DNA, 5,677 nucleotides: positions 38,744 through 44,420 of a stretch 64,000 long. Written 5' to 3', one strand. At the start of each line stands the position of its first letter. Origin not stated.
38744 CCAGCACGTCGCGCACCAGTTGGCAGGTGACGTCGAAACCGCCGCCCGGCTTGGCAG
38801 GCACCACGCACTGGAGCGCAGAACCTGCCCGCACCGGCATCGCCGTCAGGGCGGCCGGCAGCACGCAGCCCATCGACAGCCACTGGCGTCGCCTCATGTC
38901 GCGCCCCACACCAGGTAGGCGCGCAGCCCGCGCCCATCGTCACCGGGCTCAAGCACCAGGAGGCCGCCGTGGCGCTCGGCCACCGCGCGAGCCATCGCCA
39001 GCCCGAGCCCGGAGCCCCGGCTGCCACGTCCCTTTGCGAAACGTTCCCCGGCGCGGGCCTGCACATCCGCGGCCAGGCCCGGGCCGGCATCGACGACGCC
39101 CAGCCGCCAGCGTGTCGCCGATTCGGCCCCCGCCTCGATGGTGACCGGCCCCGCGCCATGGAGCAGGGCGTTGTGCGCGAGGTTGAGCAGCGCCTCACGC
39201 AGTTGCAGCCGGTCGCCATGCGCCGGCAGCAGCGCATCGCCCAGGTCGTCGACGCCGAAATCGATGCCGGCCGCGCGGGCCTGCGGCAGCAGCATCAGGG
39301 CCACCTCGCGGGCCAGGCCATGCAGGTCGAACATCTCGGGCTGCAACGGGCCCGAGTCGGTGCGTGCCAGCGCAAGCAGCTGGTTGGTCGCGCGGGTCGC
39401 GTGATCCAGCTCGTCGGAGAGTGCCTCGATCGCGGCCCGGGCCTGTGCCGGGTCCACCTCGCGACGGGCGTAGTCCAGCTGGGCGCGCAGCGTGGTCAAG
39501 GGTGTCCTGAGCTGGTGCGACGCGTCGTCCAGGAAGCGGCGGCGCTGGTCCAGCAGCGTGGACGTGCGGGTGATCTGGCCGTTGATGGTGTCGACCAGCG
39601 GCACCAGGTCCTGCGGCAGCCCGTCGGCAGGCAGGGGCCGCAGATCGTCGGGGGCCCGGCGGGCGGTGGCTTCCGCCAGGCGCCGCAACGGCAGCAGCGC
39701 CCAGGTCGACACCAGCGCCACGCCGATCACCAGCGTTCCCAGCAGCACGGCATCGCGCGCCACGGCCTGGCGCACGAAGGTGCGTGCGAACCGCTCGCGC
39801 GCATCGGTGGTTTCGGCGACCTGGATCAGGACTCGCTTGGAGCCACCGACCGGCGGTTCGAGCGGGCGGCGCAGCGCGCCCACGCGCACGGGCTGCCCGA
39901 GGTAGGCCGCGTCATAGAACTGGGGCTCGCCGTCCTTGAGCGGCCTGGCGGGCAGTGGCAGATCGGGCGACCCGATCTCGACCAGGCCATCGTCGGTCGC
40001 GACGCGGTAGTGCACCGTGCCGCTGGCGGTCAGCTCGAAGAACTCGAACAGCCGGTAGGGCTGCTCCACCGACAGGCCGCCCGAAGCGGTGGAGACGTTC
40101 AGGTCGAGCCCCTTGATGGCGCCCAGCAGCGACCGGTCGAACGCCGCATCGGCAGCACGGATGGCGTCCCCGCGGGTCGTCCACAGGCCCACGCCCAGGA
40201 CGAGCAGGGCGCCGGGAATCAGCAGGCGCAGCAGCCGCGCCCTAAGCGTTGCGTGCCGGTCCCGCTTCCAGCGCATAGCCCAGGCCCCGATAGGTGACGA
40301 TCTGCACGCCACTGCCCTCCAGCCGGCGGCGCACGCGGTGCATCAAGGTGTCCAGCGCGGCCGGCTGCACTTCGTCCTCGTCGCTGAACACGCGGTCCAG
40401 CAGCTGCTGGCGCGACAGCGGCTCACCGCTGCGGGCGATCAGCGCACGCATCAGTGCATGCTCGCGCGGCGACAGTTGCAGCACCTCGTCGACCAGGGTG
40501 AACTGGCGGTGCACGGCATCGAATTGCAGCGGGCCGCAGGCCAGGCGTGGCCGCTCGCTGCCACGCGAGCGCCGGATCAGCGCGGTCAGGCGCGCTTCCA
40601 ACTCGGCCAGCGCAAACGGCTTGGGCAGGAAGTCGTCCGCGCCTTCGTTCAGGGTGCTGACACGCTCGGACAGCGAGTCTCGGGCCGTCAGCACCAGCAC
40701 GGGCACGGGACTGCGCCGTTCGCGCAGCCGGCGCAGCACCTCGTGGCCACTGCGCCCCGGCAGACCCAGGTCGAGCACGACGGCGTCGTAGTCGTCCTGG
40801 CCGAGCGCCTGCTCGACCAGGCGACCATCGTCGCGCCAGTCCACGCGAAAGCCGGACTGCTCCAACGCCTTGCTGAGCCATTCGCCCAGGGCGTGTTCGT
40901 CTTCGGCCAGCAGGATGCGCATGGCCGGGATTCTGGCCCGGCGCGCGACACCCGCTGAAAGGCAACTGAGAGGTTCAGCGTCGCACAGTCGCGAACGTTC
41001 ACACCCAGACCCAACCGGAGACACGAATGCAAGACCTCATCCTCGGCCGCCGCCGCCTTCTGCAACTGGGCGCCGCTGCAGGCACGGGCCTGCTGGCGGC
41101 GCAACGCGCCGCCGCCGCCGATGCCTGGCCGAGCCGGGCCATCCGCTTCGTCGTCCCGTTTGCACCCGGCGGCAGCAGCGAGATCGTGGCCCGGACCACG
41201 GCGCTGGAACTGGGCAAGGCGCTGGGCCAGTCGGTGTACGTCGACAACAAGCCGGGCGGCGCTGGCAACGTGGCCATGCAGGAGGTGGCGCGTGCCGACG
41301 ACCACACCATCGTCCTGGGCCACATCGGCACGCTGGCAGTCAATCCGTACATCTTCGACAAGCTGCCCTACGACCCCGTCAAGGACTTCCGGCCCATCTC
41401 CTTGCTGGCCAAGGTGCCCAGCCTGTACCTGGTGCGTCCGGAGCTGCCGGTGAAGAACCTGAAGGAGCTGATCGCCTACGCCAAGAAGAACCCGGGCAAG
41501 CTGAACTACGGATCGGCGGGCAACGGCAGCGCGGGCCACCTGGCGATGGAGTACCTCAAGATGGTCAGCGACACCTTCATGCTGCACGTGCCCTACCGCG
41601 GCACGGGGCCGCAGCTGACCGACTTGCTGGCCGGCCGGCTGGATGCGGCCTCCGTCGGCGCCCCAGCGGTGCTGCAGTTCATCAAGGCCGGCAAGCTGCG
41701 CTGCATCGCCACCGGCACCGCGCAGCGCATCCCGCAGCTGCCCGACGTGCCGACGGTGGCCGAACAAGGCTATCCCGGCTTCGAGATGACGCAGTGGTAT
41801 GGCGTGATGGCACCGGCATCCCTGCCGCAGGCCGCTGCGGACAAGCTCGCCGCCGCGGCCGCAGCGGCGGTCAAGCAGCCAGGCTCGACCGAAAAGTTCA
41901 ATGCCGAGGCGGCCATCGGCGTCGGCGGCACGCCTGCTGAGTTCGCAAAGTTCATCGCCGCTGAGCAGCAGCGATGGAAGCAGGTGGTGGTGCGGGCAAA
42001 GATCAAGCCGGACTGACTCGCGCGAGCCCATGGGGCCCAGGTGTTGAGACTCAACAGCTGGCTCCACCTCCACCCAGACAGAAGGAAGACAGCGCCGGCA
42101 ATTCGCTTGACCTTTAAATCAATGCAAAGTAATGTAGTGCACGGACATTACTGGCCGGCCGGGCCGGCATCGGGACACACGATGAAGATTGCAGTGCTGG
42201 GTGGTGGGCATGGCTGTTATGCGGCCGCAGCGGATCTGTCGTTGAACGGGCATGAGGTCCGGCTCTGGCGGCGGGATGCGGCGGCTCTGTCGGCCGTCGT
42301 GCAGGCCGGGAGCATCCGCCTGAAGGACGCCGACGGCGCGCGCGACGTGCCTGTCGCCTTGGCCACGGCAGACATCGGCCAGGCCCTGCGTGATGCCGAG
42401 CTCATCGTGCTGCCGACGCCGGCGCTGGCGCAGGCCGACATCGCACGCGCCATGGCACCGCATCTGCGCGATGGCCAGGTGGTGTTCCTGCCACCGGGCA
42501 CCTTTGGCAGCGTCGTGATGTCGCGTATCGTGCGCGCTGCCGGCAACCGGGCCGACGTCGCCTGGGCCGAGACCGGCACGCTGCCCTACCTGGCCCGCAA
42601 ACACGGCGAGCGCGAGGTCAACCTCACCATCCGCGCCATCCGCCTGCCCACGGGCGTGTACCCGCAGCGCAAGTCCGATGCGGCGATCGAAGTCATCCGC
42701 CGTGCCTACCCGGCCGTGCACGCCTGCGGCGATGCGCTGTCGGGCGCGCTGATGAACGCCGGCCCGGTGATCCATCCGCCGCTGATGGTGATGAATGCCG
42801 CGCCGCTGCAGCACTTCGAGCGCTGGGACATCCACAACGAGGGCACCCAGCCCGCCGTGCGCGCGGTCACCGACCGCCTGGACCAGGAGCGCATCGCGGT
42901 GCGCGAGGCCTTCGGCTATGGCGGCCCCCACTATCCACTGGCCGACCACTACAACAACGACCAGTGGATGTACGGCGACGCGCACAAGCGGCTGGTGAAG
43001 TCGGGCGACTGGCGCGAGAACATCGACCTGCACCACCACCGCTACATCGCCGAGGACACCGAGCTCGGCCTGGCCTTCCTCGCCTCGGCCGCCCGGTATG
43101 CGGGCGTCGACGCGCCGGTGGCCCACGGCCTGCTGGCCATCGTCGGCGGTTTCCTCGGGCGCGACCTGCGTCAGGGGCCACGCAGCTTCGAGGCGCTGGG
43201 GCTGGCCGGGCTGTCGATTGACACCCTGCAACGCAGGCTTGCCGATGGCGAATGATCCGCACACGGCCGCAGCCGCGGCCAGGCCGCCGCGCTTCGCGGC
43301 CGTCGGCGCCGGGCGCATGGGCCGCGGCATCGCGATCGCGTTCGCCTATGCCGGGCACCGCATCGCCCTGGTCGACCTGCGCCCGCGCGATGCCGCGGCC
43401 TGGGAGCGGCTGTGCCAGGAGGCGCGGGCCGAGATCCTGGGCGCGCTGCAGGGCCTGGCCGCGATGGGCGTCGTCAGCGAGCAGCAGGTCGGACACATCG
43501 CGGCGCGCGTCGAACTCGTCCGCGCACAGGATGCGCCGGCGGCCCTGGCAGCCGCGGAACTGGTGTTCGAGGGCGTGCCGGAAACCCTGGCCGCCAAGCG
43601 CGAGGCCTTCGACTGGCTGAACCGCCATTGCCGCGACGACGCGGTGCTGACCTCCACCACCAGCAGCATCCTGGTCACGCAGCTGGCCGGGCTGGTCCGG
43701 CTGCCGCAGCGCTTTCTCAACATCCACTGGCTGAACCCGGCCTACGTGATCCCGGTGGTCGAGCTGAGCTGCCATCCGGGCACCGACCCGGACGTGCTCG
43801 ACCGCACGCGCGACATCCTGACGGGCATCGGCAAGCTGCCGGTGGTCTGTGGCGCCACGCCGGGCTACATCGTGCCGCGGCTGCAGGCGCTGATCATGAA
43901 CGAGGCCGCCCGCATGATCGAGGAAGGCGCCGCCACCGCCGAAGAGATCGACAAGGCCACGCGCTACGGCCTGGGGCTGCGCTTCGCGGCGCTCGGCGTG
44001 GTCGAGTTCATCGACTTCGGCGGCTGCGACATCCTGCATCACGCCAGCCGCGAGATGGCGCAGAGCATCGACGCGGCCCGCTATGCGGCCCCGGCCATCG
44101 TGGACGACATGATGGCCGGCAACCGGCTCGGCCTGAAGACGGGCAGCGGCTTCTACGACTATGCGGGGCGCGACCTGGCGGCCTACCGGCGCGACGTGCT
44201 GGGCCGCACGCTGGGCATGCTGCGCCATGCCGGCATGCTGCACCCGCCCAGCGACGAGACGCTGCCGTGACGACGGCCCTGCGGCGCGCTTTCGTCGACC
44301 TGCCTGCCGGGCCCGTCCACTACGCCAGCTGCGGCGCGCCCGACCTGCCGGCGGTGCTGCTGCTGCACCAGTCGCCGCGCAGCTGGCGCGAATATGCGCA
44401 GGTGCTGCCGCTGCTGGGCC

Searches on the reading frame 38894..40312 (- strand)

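Call 45: search_protein_families(library=pfam, proteins=[window:38894-40312:-], max_evalue=0.001)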
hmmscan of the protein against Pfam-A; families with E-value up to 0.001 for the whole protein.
window:38894-40312:- (472 aa): 3 families
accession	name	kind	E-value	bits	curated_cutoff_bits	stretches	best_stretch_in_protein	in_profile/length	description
PF08521.16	2CSK_N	-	1.3e-35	122.9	23.2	1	36-177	2-138/140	Two-component sensor kinase N-terminal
PF02518.31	HATPase_c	-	4.5e-14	53.3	26.4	1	366-462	1-100/111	Histidine kinase-, DNA gyrase B-, and HSP90-like ATPase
PF00512.31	HisKA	-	2.4e-12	47.1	26.9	1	256-321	1-66/66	His Kinase A (phospho-acceptor) domain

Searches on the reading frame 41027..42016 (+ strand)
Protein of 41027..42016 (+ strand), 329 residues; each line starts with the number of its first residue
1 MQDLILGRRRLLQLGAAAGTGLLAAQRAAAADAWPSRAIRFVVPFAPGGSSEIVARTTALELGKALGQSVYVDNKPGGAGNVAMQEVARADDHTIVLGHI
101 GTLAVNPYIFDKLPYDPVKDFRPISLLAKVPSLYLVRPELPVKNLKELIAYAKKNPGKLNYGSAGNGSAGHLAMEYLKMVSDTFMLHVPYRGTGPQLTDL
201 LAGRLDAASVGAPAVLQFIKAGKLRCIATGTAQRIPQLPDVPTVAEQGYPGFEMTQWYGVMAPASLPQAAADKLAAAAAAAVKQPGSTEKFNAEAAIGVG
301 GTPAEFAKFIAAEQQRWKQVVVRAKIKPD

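Call 45: search_protein_families(library=pfam, proteins=[window:41027-42016:+], max_evalue=0.001)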
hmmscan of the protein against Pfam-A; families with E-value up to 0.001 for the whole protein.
window:41027-42016:+ (329 aa): 1 family
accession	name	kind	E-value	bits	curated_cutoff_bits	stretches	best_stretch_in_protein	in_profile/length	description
PF03401.19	TctC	-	1e-70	238.8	27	1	54-321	1-269/274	Tripartite tricarboxylate transporter family receptor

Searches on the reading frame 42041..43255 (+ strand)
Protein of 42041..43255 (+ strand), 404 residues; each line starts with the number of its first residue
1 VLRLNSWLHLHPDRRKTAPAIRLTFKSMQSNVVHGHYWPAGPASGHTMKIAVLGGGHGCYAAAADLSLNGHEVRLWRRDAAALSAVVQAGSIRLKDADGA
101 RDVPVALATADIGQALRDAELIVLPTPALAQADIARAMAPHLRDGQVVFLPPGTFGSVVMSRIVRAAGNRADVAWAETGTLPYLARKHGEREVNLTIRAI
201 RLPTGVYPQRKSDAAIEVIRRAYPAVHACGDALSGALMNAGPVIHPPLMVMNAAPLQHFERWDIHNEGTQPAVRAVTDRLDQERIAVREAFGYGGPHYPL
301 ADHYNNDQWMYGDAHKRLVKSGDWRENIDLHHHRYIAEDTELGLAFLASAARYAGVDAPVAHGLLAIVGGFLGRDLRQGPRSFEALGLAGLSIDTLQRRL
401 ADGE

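Call 45: search_protein_families(library=pfam, proteins=[window:42041-43255:+], max_evalue=0.001)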
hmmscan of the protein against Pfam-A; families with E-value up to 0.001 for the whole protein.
window:42041-43255:+ (404 aa): 3 families
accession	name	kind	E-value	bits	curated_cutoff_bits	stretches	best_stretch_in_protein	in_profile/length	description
PF02317.23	Octopine_DH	-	8.2e-23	81.5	30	1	229-368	2-146/150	NAD/NADP octopine/nopaline dehydrogenase, alpha-helical domain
PF01210.29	NAD_Gly3P_dh_N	-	1.9e-07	31.6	23.1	1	49-148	1-99/158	NAD-dependent glycerol-3-phosphate dehydrogenase N-terminus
PF02558.23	ApbA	-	2.3e-07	31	22.2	1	50-149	1-97/150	Ketopantoate reductase PanE/ApbA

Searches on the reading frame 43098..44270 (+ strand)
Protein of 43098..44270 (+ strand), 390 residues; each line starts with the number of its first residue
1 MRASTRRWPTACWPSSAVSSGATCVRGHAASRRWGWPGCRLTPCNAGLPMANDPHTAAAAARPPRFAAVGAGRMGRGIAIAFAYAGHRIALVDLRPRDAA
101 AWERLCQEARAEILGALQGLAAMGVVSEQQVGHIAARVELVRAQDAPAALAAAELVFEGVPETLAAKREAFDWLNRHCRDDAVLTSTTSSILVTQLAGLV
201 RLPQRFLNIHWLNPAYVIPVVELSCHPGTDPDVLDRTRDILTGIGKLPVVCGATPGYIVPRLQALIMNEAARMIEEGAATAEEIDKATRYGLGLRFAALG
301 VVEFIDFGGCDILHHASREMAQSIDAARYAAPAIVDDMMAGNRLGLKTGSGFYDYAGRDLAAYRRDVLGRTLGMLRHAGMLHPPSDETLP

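Call 45: search_protein_families(library=pfam, proteins=[window:43098-44270:+], max_evalue=0.001)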
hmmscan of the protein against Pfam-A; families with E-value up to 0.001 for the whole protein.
window:43098-44270:+ (390 aa): 2 families
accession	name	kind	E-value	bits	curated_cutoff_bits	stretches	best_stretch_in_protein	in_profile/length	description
PF02737.24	3HCDH_N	-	2.3e-41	142.1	22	1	67-252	3-178/180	3-hydroxyacyl-CoA dehydrogenase, NAD binding domain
PF00725.27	3HCDH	-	1.7e-22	80.2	22.1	1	256-355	1-97/97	3-hydroxyacyl-CoA dehydrogenase, C-terminal domain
